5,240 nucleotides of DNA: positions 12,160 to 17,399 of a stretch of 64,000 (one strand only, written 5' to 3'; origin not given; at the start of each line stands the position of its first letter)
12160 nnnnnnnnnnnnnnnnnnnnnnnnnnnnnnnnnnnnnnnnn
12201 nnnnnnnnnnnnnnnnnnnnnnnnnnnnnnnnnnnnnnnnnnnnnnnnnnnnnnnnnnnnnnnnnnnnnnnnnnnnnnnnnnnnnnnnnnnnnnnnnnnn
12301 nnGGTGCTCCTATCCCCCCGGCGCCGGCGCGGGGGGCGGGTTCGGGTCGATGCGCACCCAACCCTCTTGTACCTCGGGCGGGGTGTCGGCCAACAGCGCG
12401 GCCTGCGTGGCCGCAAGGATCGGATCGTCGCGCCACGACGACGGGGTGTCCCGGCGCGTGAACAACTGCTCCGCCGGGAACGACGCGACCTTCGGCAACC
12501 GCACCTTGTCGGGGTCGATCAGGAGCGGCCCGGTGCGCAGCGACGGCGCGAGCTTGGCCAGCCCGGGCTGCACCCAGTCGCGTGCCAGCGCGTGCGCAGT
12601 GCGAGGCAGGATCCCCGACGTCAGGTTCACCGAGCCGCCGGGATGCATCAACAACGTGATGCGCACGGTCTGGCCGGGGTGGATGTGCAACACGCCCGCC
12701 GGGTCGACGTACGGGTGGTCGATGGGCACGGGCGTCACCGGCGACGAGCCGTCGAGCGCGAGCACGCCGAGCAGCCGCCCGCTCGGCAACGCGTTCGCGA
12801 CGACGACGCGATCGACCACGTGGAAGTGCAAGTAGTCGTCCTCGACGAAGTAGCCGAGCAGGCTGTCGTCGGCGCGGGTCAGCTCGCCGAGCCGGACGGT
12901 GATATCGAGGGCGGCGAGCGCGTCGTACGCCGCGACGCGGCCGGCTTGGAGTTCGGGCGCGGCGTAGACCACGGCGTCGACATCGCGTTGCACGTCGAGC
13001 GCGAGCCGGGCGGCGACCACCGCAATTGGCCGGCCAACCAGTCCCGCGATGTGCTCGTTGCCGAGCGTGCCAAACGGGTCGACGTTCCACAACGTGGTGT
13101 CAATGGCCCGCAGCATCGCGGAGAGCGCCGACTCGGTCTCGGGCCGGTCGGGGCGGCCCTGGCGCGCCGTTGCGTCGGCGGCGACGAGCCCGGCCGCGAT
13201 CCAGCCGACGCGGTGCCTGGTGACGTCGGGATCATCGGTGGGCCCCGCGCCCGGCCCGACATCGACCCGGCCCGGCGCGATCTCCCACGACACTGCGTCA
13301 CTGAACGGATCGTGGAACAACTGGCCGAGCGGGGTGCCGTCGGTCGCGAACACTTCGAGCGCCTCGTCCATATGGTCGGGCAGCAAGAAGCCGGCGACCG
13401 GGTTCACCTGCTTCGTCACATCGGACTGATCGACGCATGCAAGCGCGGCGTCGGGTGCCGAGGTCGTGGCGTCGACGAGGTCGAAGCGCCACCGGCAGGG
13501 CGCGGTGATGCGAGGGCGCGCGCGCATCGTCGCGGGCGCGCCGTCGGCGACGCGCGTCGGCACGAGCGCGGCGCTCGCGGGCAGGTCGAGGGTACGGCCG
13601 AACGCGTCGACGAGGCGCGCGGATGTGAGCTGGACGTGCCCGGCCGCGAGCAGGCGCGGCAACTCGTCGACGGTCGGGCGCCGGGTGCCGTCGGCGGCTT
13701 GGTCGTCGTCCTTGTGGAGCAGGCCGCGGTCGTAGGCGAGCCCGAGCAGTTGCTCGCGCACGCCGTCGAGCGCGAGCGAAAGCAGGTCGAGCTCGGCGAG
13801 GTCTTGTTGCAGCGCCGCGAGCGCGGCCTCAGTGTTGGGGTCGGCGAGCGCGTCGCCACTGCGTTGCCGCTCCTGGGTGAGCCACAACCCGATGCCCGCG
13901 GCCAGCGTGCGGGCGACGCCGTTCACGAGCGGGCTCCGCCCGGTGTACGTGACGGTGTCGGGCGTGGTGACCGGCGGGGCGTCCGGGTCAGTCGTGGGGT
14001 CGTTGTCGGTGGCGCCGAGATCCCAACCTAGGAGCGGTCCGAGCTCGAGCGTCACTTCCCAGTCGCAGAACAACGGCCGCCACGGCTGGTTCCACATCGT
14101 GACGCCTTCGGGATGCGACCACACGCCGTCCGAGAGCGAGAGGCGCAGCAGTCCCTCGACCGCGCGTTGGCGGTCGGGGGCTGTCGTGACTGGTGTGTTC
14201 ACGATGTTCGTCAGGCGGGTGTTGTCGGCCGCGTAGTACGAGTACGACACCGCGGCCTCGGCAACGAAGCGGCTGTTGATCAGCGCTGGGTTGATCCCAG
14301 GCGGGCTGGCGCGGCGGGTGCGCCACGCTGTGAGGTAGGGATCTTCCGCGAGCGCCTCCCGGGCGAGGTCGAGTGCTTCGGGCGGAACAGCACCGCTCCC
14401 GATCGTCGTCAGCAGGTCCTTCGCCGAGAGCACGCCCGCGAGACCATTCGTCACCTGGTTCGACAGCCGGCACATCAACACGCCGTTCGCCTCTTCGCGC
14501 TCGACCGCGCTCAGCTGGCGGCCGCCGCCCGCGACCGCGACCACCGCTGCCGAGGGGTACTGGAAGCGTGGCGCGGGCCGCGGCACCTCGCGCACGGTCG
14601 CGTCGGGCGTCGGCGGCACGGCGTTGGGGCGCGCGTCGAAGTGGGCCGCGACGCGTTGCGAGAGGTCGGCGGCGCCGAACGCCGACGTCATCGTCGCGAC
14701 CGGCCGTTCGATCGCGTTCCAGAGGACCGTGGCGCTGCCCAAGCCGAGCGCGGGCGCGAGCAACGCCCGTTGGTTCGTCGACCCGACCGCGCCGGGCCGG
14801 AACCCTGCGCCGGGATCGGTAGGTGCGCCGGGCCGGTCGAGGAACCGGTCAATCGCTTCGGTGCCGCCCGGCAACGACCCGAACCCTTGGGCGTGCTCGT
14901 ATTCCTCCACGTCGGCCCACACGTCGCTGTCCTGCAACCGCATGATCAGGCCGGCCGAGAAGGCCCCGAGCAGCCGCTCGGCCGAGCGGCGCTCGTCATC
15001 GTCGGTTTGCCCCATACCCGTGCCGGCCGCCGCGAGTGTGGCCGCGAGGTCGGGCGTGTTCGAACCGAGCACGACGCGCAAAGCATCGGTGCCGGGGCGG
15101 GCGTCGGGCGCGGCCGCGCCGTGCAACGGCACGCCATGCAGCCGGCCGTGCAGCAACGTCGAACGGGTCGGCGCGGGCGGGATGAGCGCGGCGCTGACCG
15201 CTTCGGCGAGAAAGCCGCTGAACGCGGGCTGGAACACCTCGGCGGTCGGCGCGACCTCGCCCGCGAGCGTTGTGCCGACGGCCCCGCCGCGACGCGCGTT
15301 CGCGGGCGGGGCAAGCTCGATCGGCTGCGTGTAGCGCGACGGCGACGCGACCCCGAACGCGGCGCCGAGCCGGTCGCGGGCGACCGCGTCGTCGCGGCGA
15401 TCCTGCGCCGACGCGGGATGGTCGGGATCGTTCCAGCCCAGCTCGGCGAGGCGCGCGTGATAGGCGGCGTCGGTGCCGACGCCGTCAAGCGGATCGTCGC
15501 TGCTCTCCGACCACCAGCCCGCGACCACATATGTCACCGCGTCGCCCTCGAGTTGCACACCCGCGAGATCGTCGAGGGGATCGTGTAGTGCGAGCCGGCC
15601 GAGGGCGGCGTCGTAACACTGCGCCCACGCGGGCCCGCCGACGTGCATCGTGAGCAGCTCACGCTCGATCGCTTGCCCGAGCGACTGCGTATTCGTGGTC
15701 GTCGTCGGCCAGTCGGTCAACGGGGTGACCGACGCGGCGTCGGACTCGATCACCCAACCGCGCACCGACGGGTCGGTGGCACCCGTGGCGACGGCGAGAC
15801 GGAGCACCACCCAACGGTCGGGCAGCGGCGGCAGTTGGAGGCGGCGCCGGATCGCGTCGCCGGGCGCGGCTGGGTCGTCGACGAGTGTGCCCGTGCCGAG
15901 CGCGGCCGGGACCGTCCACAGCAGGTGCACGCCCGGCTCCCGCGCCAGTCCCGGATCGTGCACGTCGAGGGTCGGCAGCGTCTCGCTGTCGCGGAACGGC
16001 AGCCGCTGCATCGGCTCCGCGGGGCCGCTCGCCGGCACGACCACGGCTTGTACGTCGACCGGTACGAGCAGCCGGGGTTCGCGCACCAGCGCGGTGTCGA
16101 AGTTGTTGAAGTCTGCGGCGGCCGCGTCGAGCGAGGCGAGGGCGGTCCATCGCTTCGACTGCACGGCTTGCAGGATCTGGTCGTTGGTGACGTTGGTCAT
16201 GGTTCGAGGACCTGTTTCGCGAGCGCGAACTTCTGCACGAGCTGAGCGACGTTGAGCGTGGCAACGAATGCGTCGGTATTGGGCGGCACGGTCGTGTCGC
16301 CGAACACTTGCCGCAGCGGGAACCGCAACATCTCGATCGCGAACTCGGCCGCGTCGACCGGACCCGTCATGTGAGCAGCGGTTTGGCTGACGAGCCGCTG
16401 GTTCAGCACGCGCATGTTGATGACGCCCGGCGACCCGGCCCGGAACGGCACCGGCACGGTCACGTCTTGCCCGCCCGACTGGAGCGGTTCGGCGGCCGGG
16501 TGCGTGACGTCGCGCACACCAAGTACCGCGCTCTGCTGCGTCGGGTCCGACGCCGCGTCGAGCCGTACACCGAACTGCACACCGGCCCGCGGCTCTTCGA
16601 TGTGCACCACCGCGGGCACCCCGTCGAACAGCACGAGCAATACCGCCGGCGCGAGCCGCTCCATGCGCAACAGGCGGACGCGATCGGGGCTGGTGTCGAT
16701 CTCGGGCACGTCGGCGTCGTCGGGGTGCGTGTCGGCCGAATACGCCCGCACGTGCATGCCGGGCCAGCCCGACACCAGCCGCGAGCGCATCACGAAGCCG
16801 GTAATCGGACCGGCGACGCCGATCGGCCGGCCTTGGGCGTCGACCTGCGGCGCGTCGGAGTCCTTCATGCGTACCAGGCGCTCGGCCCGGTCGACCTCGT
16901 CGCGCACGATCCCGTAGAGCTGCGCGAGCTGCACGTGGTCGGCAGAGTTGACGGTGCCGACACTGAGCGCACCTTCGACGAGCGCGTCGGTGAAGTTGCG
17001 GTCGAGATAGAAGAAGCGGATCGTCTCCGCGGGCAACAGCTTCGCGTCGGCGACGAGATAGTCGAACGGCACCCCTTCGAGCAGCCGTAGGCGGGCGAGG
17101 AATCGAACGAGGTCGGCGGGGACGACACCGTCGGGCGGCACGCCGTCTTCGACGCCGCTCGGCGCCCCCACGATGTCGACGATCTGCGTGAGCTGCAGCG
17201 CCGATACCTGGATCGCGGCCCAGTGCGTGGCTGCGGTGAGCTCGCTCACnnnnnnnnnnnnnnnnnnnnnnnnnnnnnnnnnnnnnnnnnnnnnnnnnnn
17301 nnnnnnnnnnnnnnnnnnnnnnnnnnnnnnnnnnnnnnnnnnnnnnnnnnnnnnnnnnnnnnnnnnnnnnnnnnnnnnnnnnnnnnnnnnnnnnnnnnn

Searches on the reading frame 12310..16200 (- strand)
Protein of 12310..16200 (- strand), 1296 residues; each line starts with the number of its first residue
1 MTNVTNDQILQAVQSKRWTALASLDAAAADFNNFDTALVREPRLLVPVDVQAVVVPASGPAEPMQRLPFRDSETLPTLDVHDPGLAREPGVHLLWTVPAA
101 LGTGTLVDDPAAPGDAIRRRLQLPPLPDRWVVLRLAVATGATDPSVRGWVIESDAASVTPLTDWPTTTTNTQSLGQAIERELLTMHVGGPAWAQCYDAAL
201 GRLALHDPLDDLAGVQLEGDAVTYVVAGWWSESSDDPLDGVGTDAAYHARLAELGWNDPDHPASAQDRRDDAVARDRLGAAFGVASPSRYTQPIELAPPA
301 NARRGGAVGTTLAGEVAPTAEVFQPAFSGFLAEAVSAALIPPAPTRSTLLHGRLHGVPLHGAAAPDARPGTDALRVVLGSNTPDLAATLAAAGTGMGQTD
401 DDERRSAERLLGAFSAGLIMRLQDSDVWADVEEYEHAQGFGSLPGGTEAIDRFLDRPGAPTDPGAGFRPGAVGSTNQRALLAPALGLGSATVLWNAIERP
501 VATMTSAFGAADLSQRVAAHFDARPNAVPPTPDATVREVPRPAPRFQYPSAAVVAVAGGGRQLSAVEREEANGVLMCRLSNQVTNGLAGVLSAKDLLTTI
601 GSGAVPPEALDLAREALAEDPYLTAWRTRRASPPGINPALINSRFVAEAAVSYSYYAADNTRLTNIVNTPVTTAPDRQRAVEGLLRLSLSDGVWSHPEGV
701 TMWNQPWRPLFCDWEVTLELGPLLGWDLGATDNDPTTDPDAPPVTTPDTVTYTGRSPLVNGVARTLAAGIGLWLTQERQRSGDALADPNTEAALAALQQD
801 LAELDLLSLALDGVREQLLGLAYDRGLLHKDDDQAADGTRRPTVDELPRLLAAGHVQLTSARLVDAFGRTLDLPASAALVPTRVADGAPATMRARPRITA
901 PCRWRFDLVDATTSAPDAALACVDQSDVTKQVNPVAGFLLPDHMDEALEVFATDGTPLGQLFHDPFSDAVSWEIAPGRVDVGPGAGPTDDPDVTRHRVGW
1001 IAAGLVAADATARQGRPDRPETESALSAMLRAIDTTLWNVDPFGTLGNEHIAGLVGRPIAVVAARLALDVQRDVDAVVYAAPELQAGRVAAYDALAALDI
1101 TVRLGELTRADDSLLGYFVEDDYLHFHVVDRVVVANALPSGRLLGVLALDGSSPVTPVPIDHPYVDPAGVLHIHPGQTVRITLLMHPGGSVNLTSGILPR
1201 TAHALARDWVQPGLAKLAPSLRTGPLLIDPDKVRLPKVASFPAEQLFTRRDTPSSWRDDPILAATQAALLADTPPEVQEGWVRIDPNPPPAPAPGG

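Call 10: search_protein_families(library=pfam, proteins=[window:12310-16200:-], max_evalue=0.01)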
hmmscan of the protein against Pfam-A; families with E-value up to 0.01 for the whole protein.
window:12310-16200:- (1296 aa): 0 families

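Call 12: search_protein_families(library=padloc, proteins=[window:12310-16200:-], max_evalue=0.01)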
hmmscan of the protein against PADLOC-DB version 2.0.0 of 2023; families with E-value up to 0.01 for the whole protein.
window:12310-16200:- (1296 aa): 0 families

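Call 22: search_protein_families(library=phrogs, proteins=[window:12310-16200:-], max_evalue=0.01)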
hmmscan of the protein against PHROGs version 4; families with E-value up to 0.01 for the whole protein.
window:12310-16200:- (1296 aa): 0 families

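Call 42: search_solved_structures(query=A4, max_evalue=10)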
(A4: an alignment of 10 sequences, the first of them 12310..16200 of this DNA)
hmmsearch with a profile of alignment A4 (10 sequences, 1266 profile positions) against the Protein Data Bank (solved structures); distinct sequences matched with E-value up to 10: 1.
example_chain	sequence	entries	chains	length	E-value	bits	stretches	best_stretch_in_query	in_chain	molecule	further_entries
2g4r_A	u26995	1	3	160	0.36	11.5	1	931-999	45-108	molybdopterin biosynthesis Mog protein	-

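Call 103: search_protein_families(library=ncbifam, proteins=[window:12310-16200:-], max_evalue=0.1)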
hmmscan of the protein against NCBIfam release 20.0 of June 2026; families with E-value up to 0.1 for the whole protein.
window:12310-16200:- (1296 aa): 0 families

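Call 108: search_dna_similar(query=window:12310-16200:-, collection=plasmids, mode=protein, max_rows=30, max_evalue=0.001)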
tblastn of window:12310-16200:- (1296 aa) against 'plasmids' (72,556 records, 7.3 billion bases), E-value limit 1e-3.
Records with a match: 10; places in all: 11; records where one place covers at least 80% of the query: 0.
Best place of each record, by identity: <60% 10.
By first word of the organism name: Streptomyces 5; Embleya 2; Paenibacillus 2; Kitasatospora 1.
By predicted mobility (MOB-suite, as given by PLSDB): non-mobilizable 6; mobilizable 4.
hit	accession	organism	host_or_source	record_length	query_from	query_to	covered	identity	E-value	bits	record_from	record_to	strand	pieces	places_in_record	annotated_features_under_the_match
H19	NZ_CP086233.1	Streptomyces clavuligerus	whole organism,soil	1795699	697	1227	41%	25.9%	1e-14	87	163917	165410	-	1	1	none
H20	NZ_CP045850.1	Streptomyces clavuligerus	pure culture single spore ...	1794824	697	1227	41%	25.9%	1e-14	87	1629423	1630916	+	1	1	none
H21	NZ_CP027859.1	Streptomyces clavuligerus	Cell culture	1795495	697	1227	41%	25.9%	1e-14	87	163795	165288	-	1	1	none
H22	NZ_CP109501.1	Streptomyces sp. NBC_01426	-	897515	853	1227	29%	28.0%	5e-13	82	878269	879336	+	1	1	hypothetical protein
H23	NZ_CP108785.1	Embleya sp. NBC_00888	-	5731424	896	1241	27%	30.3%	9e-15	88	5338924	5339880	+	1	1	none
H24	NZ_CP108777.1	Embleya sp. NBC_00896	-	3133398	851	1227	29%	27.6%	8e-17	95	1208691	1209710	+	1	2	none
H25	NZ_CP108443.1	Streptomyces sp. NBC_01276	-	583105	851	1227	29%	27.1%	5e-17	95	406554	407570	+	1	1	hypothetical protein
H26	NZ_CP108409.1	Kitasatospora sp. NBC_01300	-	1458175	895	1233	26%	28.7%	2e-15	90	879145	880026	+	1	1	record has no annotation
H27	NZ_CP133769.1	Paenibacillus polymyxa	soybean,single cell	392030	853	1236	30%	21.3%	7e-14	85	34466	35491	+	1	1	hypothetical protein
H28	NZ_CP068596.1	Paenibacillus sonchi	cell culture,soil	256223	851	1137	22%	26.4%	2e-16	93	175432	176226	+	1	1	hypothetical protein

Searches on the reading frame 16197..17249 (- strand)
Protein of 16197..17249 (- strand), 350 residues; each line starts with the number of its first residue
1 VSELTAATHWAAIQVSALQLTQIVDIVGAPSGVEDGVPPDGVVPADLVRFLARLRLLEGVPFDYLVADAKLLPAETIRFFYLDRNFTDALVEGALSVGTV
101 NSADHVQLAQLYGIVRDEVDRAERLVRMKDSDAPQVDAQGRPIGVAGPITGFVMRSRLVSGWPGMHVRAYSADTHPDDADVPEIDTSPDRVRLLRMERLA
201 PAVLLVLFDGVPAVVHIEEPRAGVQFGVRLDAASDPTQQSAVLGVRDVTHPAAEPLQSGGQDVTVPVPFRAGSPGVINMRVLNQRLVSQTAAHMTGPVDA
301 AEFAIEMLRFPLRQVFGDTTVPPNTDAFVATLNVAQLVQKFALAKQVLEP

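Call 10: search_protein_families(library=pfam, proteins=[window:16200-17249:-], max_evalue=0.01)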
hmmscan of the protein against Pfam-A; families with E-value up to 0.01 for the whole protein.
seq(350 aa): 0 families

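Call 12: search_protein_families(library=padloc, proteins=[window:16200-17249:-], max_evalue=0.01)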
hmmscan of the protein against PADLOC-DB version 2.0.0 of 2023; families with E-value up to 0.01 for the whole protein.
seq(350 aa): 0 families

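Call 22: search_protein_families(library=phrogs, proteins=[window:16197-17249:-], max_evalue=0.01)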
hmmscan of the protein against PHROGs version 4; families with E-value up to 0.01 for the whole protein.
window:16197-17249:- (350 aa): 0 families

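Call 36: search_solved_structures(query=A2, max_evalue=10)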
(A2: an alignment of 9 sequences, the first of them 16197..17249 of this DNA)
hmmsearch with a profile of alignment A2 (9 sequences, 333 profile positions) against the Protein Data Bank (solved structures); distinct sequences matched with E-value up to 10: 0.

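Call 37: find_homologous_proteins(query=A2, max_evalue=0.001)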
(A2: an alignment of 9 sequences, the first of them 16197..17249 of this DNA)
Query A2 (9 sequences) (350 aa, profile of the alignment): 1704 proteins with E <= 0.001 among 8000 candidates; the best 120 are listed.
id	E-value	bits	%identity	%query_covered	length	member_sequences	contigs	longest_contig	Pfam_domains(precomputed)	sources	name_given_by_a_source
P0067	7.0e-173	593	68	99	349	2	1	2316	-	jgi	jgi:hypothetical protein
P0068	1.0e-171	589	68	99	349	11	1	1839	-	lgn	-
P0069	5.0e-171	587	68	99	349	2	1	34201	-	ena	-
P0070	9.7e-170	582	68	99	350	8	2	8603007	-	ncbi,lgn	ncbi:hypothetical protein OG809_34065 [Kribbella soli]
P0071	1.1e-169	582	69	99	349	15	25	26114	-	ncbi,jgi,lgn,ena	jgi:hypothetical protein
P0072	1.2e-169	582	100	100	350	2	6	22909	-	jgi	jgi:hypothetical protein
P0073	8.0e-169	579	73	99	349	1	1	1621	-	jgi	jgi:hypothetical protein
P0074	2.0e-168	578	70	99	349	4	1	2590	-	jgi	jgi:hypothetical protein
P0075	3.9e-168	577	69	99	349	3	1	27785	-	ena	-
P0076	4.4e-168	577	69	99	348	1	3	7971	-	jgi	jgi:hypothetical protein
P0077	7.2e-168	576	69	99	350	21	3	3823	-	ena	-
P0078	8.9e-168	576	88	99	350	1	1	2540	-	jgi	jgi:hypothetical protein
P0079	1.2e-167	575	70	100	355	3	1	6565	-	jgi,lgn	jgi:hypothetical protein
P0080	1.6e-167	575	91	100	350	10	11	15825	-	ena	-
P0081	2.0e-167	575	71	99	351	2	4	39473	-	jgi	jgi:hypothetical protein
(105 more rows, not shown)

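Call 103: search_protein_families(library=ncbifam, proteins=[window:16197-17249:-], max_evalue=0.1)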
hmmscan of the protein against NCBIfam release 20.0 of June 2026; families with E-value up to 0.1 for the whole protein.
window:16197-17249:- (350 aa): 0 families

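Call 104: find_encoding_contigs(protein=P0072, flank=10000, max_places=3)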
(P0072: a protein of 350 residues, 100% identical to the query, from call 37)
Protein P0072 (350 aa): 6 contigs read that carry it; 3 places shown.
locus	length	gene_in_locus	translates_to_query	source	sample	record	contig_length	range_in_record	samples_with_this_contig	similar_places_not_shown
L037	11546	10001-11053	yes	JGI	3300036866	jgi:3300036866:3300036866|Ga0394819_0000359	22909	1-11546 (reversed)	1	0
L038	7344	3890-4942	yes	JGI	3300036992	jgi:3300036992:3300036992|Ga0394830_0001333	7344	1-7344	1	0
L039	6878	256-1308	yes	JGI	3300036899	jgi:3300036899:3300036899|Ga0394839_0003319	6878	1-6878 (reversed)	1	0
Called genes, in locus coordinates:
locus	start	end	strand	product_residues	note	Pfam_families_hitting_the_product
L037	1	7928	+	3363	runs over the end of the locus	PF20248:DUF6603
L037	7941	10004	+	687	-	-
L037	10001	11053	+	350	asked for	-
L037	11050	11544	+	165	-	?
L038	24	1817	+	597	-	-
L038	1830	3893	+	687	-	-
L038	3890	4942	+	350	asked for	-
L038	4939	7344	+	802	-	?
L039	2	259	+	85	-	?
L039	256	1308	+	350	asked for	-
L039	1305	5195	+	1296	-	-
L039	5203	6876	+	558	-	?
